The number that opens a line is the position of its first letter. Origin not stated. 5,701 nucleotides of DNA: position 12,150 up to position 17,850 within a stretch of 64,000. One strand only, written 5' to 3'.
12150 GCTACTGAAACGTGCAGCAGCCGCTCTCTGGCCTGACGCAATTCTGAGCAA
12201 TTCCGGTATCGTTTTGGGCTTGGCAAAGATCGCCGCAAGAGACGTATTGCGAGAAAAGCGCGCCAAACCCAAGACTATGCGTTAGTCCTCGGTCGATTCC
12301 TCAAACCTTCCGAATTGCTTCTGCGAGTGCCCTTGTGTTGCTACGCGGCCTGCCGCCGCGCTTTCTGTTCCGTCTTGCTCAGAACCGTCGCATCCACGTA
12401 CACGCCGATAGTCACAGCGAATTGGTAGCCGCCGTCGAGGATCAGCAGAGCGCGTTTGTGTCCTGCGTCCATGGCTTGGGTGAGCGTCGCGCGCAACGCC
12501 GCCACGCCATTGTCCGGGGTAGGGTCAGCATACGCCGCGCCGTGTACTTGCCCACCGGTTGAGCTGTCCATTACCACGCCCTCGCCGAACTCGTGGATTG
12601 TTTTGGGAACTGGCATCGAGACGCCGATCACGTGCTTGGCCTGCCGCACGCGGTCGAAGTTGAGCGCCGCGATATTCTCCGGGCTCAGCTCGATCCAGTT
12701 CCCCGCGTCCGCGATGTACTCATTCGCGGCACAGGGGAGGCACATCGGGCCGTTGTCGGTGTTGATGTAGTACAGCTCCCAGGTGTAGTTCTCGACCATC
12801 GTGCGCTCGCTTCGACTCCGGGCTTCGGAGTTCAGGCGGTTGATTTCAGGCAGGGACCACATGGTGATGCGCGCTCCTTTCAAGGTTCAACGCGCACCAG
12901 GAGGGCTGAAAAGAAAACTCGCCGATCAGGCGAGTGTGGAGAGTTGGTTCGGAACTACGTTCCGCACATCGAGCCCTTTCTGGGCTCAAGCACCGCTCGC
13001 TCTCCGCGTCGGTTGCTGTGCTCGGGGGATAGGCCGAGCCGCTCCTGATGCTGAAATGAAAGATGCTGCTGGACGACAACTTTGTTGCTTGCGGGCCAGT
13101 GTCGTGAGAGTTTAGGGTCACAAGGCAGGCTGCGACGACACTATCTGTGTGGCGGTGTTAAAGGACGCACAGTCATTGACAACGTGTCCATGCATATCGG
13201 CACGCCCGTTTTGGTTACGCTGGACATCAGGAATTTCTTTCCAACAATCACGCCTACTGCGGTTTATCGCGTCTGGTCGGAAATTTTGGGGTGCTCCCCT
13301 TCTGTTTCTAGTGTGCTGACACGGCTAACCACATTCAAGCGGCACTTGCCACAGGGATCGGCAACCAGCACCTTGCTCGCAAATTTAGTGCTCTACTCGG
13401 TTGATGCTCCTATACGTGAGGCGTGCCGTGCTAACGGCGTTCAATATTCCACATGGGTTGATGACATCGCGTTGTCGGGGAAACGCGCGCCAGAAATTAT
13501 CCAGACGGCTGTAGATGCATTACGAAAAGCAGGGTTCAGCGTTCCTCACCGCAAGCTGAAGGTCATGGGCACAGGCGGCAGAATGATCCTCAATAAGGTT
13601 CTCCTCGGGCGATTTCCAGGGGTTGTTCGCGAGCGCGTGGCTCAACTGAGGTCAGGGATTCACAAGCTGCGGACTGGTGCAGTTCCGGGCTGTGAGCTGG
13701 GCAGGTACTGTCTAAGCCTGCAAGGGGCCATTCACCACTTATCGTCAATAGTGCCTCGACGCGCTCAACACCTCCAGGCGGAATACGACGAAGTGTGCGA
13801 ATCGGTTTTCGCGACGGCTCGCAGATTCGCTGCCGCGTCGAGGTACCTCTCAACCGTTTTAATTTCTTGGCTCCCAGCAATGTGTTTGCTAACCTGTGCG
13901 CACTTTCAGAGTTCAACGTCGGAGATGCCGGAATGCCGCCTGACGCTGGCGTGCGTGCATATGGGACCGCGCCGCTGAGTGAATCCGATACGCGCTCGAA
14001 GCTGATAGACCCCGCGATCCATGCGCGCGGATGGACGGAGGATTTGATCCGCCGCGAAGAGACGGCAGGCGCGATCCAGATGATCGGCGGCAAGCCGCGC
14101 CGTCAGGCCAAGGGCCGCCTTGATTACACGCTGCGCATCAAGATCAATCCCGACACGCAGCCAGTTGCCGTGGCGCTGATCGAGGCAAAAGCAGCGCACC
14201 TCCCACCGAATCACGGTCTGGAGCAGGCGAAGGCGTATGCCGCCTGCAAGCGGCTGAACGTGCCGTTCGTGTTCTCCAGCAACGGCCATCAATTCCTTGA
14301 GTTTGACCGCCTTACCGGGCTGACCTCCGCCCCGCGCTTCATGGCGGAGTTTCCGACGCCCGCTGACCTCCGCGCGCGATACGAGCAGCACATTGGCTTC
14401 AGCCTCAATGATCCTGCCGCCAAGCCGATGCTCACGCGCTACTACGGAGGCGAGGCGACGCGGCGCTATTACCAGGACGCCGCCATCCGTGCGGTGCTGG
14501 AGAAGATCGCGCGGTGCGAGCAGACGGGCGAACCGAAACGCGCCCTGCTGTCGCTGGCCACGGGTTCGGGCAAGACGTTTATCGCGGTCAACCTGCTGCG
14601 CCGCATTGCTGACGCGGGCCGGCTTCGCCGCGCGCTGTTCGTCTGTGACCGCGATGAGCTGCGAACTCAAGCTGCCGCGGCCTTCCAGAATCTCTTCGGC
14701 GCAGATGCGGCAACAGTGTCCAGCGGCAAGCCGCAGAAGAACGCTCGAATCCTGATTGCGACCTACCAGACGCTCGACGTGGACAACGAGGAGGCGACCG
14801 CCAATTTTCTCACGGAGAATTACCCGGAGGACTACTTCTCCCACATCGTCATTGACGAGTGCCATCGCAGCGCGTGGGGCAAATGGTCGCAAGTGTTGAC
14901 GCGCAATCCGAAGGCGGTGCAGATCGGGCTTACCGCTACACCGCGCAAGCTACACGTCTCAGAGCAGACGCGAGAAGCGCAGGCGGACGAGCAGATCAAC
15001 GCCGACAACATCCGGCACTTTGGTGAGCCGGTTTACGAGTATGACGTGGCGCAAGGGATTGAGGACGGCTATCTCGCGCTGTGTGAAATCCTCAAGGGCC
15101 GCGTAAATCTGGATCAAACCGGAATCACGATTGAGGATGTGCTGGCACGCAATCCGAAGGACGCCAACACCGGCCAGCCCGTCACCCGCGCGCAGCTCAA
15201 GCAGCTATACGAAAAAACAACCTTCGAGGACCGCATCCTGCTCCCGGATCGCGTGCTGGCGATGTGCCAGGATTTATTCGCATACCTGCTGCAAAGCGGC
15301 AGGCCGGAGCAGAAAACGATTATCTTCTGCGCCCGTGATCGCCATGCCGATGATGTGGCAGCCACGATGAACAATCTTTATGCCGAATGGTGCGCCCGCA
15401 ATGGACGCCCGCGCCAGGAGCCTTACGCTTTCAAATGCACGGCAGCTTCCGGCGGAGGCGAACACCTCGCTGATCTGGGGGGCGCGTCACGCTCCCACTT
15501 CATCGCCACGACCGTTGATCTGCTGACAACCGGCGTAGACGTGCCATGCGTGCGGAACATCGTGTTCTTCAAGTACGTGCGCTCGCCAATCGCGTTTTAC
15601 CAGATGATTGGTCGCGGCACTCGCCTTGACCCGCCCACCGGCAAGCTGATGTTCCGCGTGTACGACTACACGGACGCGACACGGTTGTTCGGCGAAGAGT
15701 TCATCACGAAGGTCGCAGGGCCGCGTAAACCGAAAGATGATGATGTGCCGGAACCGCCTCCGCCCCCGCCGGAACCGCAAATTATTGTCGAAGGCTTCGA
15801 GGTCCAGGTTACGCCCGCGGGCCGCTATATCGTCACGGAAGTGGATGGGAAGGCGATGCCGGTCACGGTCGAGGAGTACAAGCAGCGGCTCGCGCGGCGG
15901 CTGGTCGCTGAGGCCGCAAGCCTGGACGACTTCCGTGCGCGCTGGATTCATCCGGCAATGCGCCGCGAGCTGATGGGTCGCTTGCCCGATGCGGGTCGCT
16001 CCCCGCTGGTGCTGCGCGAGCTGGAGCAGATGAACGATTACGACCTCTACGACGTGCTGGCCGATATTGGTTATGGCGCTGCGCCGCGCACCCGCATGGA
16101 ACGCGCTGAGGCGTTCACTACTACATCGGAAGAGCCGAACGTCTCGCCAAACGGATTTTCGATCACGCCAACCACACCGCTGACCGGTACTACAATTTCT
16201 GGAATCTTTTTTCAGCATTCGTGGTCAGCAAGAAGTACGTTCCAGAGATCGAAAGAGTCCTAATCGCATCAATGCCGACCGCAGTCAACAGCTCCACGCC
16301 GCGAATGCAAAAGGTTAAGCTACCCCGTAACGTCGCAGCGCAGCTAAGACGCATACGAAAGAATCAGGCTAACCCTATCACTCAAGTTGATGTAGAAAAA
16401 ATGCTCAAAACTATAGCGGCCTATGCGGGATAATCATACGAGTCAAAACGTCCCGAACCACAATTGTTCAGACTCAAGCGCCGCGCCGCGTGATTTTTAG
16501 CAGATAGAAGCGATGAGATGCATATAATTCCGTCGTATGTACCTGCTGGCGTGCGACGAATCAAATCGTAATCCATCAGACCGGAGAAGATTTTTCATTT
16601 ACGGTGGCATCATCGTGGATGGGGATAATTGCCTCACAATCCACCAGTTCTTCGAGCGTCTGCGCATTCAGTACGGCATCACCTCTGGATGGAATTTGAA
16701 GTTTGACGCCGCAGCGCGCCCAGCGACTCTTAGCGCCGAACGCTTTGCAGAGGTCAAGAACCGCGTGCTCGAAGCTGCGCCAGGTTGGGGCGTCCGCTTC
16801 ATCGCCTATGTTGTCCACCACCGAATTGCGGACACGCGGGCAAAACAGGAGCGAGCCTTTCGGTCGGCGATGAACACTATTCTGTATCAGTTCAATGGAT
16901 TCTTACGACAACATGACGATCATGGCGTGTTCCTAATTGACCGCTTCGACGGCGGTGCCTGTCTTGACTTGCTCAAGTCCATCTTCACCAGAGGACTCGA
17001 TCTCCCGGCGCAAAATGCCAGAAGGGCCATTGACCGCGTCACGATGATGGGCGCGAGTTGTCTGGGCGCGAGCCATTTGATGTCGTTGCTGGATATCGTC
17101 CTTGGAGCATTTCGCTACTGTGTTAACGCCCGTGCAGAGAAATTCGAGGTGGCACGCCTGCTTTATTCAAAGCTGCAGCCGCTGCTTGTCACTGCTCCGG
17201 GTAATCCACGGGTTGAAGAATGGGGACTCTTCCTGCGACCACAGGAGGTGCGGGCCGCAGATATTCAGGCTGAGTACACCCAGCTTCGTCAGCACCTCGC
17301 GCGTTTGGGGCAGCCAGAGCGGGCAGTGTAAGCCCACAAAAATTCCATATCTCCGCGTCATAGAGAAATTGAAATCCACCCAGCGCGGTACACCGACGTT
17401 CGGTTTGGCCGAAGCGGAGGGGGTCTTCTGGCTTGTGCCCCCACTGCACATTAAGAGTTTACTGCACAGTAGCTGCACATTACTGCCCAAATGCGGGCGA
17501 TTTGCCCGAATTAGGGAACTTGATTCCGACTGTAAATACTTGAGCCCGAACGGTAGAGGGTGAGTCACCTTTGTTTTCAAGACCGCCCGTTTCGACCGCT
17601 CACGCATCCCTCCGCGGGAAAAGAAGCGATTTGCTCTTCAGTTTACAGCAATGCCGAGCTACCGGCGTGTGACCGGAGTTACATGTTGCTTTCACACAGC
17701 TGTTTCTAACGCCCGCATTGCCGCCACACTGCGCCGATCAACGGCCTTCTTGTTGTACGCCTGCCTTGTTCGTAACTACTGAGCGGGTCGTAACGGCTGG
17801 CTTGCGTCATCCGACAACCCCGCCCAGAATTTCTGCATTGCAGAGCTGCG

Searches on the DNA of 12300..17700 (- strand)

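Call 61: search_rna_families(source=window, start=12300, end=17700, threshold=evalue, max_evalue=5)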
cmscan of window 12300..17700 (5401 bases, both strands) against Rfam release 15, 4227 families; matches with E-value up to 5: 1.
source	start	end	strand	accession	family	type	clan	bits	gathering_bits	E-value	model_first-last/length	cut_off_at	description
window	12934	13056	-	RF01725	SAM-I-IV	Cis-reg; riboswitch;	CL00012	34.5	41.1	0.0077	1-99/99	no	SAM-I/IV (S-adenosyl methionine) riboswitch aptamer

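Call 62: search_rna_families(source=window, start=12850, end=13150, threshold=evalue, max_evalue=1, show_alignments=2)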
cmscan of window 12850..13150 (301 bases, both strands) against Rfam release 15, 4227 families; matches with E-value up to 1: 1.
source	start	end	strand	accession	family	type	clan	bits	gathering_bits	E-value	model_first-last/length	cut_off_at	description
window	12934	13056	-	RF01725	SAM-I-IV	Cis-reg; riboswitch;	CL00012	34.5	41.1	0.00043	1-99/99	no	SAM-I/IV (S-adenosyl methionine) riboswitch aptamer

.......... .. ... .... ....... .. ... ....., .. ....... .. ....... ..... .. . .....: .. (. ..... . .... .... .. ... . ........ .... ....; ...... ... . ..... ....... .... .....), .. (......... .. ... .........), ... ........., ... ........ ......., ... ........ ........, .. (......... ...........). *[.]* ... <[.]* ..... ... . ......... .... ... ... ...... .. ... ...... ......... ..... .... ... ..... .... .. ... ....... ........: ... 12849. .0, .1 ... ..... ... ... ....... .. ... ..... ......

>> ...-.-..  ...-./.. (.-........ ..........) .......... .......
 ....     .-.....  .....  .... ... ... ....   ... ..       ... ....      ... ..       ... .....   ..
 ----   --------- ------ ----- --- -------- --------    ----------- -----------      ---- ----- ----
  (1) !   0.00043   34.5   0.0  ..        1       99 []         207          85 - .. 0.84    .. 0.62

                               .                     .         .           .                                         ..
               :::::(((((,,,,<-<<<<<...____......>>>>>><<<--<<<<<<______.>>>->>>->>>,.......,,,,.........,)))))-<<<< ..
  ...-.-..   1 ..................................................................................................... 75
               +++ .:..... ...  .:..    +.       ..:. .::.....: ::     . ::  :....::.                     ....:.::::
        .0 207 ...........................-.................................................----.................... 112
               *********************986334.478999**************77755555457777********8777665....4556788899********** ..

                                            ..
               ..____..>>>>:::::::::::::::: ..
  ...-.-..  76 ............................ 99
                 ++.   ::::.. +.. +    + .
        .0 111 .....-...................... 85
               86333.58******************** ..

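Call 78: search_rna_families(sources=[L173, L174, L175, L176], threshold=evalue, max_evalue=1)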
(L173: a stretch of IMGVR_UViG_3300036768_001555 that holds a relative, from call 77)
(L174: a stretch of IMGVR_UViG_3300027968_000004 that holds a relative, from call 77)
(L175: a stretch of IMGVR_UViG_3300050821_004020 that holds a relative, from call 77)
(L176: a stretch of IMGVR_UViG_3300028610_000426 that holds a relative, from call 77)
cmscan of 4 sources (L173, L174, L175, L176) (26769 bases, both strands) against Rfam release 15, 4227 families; matches with E-value up to 1: 0.
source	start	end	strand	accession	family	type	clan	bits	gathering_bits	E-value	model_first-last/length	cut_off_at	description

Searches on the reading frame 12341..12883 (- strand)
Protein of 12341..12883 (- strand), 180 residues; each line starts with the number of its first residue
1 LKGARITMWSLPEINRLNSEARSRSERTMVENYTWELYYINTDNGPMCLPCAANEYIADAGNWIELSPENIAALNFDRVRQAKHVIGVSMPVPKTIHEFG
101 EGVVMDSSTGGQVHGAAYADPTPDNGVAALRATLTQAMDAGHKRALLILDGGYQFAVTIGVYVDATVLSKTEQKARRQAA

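Call 3: search_protein_families(library=pfam, proteins=[window:12341-12883:-], max_evalue=0.01)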
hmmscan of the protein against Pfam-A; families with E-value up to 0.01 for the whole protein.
window:12341-12883:- (180 aa): 1 family
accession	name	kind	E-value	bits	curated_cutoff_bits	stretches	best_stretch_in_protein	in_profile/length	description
PF13563.12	2_5_RNA_ligase2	-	0.0076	16.7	27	0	113-176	70-130/152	2'-5' RNA ligase superfamily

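Call 4: search_protein_families(library=padloc, proteins=[window:12341-12883:-], max_evalue=0.01)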
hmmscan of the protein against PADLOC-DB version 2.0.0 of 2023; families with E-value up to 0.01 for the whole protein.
window:12341-12883:- (180 aa): 0 families

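Call 6: search_protein_families(library=ncbifam, proteins=[window:12341-12883:-], max_evalue=0.1)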
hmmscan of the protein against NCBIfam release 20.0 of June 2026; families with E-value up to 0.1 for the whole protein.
window:12341-12883:- (180 aa): 0 families

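Call 55: search_protein_families(library=phrogs, proteins=[window:12341-12883:-], max_evalue=0.001)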
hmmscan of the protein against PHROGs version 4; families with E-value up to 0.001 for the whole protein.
window:12341-12883:- (180 aa): 0 families

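Call 64: search_solved_structures(query=window:12341-12883:-, max_evalue=10)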
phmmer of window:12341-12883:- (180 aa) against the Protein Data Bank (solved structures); distinct sequences matched with E-value up to 10: 1.
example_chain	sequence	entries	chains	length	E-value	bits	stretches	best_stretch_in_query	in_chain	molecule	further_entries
6lod_B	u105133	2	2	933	0.086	15.5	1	82-152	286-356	Fe-S-cluster-containing hydrogenase components 1-like protein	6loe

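Call 65: search_dna_similar(query=window:12341-12883:-, collection=phages, mode=protein, max_evalue=0.01, max_rows=10)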
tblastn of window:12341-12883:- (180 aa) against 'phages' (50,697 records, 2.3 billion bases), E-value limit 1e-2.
No match.

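Call 69: search_protein_representatives(protein=window:12341-12883:-)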
Query: 180 residues. Proteins with E-value up to 0.001 (for the whole library): 115; up to 1e-10: 79; up to 1e-30: 10. The best 115 are listed.
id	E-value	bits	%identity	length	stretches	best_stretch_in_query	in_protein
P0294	3.2e-47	176.4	61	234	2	28-165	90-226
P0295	4.9e-43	162.8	55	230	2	26-166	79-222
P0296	3.3e-40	153.6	55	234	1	26-165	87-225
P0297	5.8e-40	152.8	57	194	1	31-167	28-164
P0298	1.2e-39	151.8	49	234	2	27-165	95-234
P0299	1.2e-38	148.5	54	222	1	27-163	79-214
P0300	4.3e-36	140.2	45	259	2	24-165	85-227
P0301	7.5e-36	139.4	47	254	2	25-175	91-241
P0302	1.6e-33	131.8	55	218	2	25-171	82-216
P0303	2.0e-32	128.3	55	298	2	25-166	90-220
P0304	1.4e-29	119.0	50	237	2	26-164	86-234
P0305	1.5e-29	118.9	50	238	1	26-162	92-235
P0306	2.9e-29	118.0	50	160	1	29-166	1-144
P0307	1.0e-28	116.2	47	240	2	26-164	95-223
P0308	2.3e-28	115.0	58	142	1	27-122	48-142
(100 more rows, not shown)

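Call 77: find_related_loci(query=A5, collection=viral_contigs, flank=3000)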
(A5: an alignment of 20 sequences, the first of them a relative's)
Query A5 (234 aa) in viral_contigs; peptide patterns used: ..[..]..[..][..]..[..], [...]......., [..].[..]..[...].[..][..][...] (x = any residue, [..] = any of these).
54 stretches matched a pattern; 4 encode a relative of the query (tblastn E <= 1e-3); 4 distinct loci.
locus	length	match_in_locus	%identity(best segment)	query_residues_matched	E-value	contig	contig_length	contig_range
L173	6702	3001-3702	43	1-230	2e-55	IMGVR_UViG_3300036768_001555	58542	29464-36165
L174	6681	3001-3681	38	1-231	1e-49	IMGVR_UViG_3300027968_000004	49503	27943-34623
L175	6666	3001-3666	40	1-224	6e-48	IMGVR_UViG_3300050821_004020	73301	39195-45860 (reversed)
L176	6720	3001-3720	33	1-224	8e-25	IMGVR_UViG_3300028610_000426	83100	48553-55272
